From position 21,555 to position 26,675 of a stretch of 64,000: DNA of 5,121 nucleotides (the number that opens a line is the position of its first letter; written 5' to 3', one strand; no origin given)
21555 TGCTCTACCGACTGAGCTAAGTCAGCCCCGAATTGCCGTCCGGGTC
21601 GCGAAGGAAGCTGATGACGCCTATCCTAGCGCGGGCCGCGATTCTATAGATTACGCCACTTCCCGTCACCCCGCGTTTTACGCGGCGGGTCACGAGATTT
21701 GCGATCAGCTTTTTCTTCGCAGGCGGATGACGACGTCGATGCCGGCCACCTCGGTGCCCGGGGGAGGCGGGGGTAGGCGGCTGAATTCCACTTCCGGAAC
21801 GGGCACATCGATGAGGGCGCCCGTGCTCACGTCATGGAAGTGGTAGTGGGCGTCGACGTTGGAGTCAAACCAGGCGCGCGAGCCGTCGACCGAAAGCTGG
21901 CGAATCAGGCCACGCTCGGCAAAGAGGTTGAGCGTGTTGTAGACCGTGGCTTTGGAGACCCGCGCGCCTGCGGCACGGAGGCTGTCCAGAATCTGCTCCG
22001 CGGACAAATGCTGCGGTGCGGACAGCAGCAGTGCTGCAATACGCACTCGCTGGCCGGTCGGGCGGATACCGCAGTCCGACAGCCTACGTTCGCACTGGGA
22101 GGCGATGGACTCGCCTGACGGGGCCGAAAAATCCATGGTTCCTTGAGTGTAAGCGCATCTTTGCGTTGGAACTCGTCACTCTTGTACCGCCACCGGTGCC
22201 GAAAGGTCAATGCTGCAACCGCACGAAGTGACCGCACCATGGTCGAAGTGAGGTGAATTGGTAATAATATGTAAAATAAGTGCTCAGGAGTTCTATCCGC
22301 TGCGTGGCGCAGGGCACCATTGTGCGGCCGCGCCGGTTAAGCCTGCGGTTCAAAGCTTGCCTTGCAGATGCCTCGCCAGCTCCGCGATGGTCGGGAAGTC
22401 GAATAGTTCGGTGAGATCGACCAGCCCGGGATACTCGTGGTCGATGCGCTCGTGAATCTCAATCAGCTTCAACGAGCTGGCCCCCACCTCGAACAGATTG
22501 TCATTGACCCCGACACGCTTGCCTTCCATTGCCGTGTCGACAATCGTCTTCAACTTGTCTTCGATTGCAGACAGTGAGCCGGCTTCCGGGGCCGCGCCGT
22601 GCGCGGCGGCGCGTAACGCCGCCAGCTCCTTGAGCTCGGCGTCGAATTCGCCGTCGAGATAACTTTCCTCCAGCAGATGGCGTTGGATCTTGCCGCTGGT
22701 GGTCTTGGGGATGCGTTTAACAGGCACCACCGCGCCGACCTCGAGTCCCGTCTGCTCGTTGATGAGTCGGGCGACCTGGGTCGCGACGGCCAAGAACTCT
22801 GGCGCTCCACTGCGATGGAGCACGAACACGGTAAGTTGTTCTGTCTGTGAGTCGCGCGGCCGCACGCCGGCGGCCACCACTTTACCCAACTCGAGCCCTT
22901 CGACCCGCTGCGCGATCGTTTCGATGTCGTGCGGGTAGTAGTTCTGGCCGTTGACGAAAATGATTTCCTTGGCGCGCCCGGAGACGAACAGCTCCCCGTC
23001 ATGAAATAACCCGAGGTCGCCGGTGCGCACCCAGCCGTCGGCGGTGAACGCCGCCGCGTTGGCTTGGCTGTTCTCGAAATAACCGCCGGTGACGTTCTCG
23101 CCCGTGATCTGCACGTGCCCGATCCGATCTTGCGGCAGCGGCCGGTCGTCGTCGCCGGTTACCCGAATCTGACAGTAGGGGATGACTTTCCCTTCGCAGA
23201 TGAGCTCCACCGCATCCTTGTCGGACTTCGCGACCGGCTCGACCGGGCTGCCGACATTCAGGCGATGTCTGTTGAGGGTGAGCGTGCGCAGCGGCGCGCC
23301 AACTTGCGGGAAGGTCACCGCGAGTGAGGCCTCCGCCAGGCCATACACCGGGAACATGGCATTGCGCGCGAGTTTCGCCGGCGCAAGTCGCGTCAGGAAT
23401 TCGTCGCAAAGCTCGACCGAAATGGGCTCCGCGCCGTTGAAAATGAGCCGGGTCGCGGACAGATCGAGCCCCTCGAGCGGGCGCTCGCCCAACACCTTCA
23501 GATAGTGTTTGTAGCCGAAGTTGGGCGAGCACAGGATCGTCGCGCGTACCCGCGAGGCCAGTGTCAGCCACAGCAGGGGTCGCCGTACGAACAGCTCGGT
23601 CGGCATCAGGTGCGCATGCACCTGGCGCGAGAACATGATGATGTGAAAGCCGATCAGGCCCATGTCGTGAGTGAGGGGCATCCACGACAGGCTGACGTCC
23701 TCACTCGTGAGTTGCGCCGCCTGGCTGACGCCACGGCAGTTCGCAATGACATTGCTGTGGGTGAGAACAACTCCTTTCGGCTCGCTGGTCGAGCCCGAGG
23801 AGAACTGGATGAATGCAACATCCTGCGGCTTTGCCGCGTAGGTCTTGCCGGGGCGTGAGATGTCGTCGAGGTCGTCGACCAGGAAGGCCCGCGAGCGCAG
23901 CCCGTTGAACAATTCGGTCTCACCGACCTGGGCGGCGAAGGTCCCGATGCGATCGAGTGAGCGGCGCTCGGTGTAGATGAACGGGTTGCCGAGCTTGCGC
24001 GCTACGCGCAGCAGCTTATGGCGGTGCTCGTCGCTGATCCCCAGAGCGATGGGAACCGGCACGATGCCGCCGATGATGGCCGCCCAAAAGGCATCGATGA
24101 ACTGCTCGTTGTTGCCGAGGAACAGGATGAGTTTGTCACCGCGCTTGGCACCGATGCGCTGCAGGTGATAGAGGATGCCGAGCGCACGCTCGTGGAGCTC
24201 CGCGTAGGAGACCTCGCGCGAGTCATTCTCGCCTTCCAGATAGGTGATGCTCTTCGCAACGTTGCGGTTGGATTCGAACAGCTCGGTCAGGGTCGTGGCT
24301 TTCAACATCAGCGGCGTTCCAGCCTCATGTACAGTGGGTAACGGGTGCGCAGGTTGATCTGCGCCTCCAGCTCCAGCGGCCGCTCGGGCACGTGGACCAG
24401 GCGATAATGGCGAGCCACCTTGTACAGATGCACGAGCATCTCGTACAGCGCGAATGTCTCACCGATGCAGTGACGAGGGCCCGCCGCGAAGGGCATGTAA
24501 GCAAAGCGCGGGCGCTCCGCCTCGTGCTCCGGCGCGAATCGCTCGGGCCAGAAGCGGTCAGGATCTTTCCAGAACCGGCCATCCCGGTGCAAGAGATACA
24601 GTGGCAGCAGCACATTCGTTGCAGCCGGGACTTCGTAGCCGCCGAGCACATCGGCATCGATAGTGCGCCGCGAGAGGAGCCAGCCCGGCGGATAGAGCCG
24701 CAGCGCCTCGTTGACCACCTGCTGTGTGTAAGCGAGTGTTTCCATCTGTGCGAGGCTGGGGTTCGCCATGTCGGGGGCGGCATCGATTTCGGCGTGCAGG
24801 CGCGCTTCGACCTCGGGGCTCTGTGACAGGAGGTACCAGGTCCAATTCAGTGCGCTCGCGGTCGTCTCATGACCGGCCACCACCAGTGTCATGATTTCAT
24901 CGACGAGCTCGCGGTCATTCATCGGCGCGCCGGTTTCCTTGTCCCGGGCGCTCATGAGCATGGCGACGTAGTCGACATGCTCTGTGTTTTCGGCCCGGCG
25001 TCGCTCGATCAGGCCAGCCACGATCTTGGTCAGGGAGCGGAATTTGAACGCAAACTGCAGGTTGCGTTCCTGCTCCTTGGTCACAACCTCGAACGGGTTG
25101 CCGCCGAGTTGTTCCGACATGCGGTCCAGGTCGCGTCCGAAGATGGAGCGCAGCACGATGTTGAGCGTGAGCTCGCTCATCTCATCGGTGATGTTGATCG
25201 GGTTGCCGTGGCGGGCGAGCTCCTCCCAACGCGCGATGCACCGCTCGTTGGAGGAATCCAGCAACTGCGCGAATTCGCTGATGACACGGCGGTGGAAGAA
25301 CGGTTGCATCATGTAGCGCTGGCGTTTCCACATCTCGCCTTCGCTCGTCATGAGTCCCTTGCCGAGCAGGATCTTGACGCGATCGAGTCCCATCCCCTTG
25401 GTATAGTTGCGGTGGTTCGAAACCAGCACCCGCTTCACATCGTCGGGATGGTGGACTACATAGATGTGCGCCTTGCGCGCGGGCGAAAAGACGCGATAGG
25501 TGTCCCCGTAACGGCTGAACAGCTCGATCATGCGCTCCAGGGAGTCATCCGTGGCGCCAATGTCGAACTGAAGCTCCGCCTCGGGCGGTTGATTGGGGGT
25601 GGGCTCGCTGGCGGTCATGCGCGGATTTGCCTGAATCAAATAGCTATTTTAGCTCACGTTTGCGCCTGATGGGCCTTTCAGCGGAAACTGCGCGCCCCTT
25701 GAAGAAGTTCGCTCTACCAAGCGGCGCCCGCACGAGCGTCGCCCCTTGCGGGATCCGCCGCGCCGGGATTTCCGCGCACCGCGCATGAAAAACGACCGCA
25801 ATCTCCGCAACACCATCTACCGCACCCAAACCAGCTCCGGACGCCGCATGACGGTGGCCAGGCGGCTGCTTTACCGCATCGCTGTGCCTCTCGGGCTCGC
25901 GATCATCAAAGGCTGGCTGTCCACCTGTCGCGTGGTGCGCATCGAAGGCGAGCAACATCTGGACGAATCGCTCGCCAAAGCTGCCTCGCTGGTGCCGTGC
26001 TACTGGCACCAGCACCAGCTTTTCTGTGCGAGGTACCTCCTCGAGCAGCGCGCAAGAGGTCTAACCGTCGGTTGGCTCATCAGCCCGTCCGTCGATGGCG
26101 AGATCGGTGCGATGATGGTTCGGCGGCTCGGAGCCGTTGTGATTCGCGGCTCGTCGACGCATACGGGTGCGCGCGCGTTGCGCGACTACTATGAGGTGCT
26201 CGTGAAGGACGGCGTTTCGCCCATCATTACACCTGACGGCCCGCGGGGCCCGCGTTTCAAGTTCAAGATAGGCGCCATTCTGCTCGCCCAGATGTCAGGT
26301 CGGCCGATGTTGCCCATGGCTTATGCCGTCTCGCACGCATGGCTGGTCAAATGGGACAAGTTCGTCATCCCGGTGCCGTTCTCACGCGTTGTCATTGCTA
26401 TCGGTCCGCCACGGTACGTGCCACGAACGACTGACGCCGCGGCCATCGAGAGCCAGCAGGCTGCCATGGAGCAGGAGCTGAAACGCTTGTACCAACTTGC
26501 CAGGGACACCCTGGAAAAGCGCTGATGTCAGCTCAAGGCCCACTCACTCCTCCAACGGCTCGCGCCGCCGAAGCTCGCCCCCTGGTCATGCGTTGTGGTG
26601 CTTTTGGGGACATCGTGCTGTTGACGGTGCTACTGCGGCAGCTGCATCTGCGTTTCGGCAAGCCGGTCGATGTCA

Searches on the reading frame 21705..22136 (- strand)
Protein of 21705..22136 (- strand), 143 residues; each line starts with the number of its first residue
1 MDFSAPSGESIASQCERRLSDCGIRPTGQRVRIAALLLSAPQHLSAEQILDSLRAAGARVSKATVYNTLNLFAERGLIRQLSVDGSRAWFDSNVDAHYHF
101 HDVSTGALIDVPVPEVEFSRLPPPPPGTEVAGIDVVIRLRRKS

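Call 6: search_protein_families(library=pfam, proteins=[window:21705-22136:-])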
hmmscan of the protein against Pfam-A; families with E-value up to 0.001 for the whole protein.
window:21705-22136:- (143 aa): 1 family
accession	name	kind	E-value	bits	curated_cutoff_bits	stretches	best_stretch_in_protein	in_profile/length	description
PF01475.25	FUR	-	4.8e-20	72.3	23.1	1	23-117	3-99/121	Ferric uptake regulator family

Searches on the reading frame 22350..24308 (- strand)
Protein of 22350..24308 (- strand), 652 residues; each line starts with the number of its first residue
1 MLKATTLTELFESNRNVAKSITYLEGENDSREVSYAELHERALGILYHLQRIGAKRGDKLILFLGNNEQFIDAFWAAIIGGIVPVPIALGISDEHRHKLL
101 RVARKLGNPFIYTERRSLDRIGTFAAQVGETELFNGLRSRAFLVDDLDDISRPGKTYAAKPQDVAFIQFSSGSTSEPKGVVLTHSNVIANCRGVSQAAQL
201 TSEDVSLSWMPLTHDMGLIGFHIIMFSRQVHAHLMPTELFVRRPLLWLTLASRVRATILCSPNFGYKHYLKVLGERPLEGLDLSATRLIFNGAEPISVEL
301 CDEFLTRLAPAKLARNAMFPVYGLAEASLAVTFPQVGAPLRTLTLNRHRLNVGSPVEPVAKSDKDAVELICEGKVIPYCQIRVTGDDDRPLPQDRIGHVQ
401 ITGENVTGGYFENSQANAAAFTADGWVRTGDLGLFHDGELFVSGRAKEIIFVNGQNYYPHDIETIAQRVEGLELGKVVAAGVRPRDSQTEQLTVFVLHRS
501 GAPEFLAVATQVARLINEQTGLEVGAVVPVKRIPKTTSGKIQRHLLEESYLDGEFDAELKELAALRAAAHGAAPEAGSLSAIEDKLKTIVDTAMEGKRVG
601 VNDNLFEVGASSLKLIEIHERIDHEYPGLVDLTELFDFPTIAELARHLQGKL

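Call 6: search_protein_families(library=pfam, proteins=[window:22350-24308:-])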
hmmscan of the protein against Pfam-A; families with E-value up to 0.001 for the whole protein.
window:22350-24308:- (652 aa): 2 families
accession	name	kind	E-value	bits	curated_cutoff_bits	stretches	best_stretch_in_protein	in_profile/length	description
PF00501.34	AMP-binding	-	1.5e-47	162.7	29.9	1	26-411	16-384/384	AMP-binding enzyme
PF00550.31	PP-binding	-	3.1e-10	40.6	20.8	1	594-648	13-67/67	Phosphopantetheine attachment site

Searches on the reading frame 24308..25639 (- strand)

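Call 58: search_protein_families(library=pfam, proteins=[window:24308-25639:-], max_evalue=0.00001)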
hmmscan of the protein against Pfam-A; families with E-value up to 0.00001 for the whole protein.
window:24308-25639:- (443 aa): 1 family
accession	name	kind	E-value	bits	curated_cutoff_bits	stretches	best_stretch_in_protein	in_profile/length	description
PF00067.27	p450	-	1.4e-77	261.9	22.8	2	209-420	222-440/462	Cytochrome P450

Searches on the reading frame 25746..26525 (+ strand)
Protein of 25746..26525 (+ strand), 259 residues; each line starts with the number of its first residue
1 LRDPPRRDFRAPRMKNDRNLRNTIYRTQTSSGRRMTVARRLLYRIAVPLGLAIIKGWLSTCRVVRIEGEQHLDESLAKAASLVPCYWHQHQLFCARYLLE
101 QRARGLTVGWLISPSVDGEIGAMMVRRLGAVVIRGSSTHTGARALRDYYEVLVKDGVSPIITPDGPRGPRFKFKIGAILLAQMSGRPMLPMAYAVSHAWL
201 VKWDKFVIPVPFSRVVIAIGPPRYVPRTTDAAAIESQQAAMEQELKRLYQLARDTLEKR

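Call 58: search_protein_families(library=pfam, proteins=[window:25746-26525:+], max_evalue=0.00001)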
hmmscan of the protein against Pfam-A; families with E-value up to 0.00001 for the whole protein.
window:25746-26525:+ (259 aa): 1 family
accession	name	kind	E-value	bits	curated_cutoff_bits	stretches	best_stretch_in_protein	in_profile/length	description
PF04028.18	DUF374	-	1.5e-19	69.7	26.8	1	104-170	4-69/69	Domain of unknown function (DUF374)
